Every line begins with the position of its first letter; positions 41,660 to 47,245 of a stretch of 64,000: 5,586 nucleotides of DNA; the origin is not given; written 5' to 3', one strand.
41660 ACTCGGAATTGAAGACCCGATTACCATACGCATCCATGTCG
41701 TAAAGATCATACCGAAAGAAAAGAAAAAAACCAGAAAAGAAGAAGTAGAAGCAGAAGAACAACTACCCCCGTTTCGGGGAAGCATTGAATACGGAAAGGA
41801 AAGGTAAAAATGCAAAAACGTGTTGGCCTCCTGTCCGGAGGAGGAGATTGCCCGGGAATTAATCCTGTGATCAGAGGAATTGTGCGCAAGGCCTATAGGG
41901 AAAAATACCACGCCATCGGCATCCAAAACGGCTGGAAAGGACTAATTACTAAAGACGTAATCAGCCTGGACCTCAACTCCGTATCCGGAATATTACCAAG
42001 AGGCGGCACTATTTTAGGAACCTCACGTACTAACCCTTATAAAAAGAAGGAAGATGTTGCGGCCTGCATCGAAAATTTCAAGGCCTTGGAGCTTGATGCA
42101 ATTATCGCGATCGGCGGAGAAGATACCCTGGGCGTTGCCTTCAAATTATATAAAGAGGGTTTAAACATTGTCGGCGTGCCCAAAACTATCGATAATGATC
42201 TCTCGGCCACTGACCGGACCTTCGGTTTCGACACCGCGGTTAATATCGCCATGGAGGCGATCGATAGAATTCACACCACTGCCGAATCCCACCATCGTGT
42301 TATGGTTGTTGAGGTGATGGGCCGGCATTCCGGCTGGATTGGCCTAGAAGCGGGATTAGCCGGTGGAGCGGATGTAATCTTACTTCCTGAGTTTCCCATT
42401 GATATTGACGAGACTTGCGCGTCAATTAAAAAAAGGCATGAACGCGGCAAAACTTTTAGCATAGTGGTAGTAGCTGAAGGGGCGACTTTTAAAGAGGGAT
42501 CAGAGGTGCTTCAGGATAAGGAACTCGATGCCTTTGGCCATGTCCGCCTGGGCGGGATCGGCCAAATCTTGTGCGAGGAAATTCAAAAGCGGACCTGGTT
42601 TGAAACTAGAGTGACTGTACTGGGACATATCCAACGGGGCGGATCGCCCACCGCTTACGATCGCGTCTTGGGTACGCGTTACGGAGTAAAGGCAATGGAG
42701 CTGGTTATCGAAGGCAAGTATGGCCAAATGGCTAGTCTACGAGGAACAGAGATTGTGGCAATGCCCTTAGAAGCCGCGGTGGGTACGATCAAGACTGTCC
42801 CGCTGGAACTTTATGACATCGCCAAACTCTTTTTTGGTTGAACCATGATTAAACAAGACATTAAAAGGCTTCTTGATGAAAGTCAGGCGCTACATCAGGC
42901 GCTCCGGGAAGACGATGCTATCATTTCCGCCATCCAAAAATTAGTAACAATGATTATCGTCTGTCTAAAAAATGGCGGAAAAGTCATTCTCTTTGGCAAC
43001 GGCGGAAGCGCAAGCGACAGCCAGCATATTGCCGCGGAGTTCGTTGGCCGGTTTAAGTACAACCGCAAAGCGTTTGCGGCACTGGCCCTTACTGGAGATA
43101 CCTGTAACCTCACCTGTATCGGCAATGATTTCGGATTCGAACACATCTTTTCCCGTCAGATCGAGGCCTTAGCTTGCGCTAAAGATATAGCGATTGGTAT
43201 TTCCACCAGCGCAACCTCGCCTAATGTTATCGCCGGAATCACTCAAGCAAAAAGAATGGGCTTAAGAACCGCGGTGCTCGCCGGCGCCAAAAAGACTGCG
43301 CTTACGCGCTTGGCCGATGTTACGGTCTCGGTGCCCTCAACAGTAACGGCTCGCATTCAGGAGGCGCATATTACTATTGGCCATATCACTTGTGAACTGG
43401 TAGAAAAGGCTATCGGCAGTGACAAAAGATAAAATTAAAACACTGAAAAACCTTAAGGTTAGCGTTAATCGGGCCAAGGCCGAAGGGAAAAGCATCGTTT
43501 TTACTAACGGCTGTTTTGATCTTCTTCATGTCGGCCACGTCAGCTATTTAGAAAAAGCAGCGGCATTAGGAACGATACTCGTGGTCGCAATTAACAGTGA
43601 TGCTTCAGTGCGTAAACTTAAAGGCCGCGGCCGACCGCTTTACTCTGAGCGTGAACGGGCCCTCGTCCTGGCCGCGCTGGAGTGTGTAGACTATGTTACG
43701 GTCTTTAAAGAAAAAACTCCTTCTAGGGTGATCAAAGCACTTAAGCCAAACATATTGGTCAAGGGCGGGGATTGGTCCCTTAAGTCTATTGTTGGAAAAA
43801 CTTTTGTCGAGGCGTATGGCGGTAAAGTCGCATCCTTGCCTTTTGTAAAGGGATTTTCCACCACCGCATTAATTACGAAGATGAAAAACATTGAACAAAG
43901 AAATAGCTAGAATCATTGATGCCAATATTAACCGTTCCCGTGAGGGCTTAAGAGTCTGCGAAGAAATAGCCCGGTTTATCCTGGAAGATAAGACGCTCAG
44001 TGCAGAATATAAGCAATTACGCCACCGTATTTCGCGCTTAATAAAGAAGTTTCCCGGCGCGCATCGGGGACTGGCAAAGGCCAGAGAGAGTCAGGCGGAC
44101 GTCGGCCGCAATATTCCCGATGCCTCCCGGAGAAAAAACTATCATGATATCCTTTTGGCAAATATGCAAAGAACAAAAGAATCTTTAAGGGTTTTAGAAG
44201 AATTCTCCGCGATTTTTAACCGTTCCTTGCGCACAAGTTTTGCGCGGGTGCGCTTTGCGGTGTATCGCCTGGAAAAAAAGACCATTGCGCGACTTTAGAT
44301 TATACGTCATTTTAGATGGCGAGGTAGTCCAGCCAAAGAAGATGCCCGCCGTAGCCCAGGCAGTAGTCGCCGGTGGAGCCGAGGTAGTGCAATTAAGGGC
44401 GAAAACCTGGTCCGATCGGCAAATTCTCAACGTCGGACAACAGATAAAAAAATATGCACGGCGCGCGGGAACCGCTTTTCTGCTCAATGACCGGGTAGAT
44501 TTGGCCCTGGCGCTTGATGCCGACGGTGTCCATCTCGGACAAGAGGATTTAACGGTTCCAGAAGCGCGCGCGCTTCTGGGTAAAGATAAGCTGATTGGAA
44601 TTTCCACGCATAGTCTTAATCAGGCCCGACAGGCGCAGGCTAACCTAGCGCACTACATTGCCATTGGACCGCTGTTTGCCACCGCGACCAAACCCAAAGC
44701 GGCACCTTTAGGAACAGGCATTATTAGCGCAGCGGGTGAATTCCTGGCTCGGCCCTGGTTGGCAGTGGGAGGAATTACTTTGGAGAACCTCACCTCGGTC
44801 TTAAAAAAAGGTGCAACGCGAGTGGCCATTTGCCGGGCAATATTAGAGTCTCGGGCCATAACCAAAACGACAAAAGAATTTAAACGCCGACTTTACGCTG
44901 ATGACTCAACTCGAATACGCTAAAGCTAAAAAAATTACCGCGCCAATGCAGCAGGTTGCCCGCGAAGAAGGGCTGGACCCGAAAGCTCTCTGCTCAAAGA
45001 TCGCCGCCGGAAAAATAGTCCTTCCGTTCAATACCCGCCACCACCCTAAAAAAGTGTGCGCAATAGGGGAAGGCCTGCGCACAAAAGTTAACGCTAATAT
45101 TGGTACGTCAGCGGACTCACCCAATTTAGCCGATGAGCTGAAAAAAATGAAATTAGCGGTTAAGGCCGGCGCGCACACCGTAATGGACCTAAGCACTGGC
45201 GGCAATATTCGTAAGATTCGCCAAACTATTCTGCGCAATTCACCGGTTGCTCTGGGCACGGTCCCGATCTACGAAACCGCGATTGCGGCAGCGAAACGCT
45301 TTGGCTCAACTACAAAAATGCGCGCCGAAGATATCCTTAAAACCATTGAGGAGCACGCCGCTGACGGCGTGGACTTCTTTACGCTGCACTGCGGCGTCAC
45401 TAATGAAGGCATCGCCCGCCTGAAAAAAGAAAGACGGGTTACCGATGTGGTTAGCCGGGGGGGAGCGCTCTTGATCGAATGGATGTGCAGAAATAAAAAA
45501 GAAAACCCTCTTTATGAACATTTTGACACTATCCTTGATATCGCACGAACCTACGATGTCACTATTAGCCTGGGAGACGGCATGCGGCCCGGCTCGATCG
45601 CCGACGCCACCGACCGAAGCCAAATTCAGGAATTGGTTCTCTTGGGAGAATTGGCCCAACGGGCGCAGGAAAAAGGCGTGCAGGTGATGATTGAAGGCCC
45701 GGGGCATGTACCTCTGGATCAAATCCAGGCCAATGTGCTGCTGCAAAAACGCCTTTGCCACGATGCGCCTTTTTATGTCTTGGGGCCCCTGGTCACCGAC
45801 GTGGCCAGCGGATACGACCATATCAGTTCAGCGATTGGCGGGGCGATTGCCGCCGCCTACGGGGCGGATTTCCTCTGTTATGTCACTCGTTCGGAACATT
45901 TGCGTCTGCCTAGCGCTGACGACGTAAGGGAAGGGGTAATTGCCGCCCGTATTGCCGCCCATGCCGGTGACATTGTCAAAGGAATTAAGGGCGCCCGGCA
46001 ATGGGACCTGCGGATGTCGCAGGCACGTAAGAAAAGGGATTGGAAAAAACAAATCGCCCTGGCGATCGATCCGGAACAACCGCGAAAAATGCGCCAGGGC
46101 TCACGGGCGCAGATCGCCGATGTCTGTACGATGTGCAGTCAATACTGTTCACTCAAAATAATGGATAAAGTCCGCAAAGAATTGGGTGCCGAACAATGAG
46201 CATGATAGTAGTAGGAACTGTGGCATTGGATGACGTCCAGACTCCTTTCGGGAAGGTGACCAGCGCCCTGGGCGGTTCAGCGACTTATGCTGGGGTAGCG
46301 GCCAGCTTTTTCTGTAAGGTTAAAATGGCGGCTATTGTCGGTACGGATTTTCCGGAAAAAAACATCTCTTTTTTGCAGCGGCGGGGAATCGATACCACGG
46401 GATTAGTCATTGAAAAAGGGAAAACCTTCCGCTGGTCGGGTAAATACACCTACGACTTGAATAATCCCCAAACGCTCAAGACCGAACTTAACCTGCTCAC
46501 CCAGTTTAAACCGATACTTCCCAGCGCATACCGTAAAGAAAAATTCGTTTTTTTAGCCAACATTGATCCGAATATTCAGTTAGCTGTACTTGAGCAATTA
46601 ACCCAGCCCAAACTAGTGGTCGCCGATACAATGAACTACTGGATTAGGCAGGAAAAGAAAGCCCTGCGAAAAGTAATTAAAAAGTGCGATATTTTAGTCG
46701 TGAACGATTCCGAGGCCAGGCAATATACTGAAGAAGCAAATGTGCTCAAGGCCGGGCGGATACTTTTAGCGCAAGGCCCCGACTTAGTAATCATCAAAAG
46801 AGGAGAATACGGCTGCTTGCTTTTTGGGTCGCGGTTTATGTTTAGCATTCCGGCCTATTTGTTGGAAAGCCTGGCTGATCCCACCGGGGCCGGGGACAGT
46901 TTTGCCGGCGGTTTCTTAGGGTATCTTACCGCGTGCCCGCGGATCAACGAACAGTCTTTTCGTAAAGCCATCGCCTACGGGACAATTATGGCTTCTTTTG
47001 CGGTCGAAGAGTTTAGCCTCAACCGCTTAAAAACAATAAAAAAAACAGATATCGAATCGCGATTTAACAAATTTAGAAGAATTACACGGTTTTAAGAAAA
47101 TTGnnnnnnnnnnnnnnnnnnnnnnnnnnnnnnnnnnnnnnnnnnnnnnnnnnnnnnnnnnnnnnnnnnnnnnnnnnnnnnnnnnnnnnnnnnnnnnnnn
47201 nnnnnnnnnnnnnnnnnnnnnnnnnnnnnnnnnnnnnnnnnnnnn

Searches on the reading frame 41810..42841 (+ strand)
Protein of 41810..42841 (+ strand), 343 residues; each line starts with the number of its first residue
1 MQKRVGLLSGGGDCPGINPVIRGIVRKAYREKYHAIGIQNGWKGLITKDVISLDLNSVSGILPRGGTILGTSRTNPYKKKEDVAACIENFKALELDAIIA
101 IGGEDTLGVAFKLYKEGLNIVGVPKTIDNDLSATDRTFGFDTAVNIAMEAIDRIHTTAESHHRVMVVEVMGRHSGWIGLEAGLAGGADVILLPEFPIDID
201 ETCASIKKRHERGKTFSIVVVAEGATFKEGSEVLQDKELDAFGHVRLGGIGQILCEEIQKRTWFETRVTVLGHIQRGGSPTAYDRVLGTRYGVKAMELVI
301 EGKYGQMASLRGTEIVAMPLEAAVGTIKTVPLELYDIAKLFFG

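Call 20: search_protein_families(library=pfam, proteins=[window:41810-42841:+], max_evalue=0.0001)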
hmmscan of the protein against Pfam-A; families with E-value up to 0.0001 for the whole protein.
window:41810-42841:+ (343 aa): 1 family
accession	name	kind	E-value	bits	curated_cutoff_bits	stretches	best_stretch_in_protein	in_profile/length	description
PF00365.25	PFK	-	1e-111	373.2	30.9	1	4-299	1-277/277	Phosphofructokinase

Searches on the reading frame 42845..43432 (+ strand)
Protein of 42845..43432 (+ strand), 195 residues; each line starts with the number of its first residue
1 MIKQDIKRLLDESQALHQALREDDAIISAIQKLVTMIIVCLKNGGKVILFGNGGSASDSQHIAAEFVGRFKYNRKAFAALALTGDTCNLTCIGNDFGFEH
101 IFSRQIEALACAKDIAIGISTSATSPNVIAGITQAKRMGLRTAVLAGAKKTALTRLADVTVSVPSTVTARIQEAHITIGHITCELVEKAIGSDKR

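Call 20: search_protein_families(library=pfam, proteins=[window:42845-43432:+], max_evalue=0.0001)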
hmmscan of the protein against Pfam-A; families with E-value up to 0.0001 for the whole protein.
window:42845-43432:+ (195 aa): 1 family
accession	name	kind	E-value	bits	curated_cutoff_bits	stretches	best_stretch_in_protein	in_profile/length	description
PF13580.11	SIS_2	-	2.3e-22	80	27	1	14-146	7-137/138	SIS domain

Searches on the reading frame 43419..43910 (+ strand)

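Call 20: search_protein_families(library=pfam, proteins=[window:43419-43910:+], max_evalue=0.0001)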
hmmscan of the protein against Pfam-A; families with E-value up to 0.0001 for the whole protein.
window:43419-43910:+ (163 aa): 1 family
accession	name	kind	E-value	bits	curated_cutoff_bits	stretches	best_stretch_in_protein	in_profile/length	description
PF01467.32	CTP_transf_like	-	1.6e-19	70.8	21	1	28-134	1-103/133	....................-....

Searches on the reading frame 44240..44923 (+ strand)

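Call 20: search_protein_families(library=pfam, proteins=[window:44240-44923:+], max_evalue=0.0001)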
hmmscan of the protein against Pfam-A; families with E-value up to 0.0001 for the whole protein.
window:44240-44923:+ (227 aa): 1 family
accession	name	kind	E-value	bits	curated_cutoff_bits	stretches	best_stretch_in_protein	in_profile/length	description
PF02581.23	TMP-TENI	-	5.6e-56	189.2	27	1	21-201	1-180/180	Thiamine monophosphate synthase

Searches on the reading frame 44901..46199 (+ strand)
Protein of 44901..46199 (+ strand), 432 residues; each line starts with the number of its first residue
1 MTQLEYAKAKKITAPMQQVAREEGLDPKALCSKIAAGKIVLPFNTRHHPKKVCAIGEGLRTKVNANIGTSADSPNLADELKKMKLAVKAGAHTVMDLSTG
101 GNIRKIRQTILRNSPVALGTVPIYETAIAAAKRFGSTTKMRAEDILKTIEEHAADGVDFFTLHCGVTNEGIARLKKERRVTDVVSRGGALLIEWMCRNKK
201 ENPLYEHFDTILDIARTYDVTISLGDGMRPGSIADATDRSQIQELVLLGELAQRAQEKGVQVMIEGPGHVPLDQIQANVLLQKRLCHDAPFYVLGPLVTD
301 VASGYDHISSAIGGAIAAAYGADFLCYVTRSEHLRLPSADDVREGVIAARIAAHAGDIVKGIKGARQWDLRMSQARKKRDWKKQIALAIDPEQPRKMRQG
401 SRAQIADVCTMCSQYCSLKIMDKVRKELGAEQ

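Call 21: search_protein_families(library=pfam, proteins=[window:44901-46199:+], max_evalue=0.0001)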
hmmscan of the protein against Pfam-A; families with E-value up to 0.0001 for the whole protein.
window:44901-46199:+ (432 aa): 1 family
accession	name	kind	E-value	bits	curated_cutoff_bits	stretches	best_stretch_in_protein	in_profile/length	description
PF01964.24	ThiC_Rad_SAM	-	1.6e-195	650.2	25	1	2-422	1-419/420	Radical SAM ThiC family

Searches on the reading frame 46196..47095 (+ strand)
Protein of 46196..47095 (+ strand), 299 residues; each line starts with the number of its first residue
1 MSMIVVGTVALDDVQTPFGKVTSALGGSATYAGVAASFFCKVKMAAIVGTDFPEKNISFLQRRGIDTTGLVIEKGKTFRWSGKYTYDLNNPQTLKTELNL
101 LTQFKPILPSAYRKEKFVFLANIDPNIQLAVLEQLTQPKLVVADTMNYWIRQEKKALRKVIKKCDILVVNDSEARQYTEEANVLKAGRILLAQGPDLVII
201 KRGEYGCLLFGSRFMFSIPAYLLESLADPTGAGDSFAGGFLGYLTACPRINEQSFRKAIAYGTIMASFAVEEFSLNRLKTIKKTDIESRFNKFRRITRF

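Call 21: search_protein_families(library=pfam, proteins=[window:46196-47095:+], max_evalue=0.0001)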
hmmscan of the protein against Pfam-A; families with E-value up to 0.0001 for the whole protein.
window:46196-47095:+ (299 aa): 1 family
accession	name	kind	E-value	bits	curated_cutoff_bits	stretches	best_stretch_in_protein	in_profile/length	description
PF00294.29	PfkB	-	4.5e-28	98.9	25.8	1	18-275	28-295/302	pfkB family carbohydrate kinase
